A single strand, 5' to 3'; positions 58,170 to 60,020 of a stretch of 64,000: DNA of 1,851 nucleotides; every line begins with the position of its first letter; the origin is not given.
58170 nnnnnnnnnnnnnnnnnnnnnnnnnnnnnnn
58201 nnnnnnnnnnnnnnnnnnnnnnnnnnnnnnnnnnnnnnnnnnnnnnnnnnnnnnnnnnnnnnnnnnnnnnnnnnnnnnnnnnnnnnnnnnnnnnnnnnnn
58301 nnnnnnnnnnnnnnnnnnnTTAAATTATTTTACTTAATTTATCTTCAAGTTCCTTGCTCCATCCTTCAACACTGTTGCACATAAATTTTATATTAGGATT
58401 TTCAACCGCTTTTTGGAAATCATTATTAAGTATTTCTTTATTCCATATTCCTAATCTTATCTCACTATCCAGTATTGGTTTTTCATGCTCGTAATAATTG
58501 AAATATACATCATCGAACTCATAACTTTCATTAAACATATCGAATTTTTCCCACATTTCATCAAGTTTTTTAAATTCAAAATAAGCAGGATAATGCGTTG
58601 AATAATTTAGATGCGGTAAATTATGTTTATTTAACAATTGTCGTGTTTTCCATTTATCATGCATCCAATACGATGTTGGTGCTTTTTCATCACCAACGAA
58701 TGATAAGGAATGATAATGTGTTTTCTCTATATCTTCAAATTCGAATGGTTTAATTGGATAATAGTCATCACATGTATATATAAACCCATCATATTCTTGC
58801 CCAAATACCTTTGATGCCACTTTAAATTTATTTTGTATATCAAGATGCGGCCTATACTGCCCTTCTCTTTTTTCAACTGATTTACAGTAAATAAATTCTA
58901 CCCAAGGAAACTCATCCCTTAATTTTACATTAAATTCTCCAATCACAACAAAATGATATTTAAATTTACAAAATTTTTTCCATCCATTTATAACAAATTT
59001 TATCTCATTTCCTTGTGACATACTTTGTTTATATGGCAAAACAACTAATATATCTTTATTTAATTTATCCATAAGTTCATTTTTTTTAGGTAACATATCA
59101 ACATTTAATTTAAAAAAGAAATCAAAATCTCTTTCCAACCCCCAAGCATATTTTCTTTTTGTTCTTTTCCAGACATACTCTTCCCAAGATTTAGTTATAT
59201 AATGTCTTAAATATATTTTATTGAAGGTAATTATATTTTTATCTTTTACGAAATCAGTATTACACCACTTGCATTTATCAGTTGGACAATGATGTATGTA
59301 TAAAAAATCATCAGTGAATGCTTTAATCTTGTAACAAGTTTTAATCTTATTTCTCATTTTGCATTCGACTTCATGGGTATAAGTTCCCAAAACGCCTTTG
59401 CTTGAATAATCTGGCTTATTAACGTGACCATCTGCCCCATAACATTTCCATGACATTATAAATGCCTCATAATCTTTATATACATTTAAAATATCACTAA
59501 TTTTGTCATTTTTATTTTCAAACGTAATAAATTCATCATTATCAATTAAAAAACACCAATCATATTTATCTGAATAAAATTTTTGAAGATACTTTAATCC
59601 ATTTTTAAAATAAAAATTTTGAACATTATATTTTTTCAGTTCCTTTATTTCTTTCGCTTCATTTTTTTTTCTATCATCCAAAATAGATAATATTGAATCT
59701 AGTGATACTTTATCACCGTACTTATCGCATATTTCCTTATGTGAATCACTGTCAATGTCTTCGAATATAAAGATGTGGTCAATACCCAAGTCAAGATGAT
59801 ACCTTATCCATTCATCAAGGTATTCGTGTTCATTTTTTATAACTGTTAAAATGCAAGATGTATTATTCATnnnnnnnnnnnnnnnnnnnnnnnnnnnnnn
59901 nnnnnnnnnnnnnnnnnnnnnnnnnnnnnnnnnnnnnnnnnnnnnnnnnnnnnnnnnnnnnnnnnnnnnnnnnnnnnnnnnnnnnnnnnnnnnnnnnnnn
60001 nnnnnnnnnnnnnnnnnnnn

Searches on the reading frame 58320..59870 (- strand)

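Call 9: search_protein_families(library=phrogs, proteins=[window:58320-59870:-], max_evalue=0.001)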
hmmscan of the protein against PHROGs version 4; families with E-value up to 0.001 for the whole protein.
window:58320-59870:- (516 aa): 0 families

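Call 21: search_protein_families(library=pfam, proteins=[window:58320-59870:-], max_evalue=0.01)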
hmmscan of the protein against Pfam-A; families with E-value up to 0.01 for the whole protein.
window:58320-59870:- (516 aa): 1 family
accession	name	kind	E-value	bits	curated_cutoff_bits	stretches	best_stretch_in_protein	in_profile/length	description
PF13704.12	Glyco_tranf_2_4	-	4.6e-13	49.9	27.5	1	12-126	1-96/98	Glycosyl transferase family 2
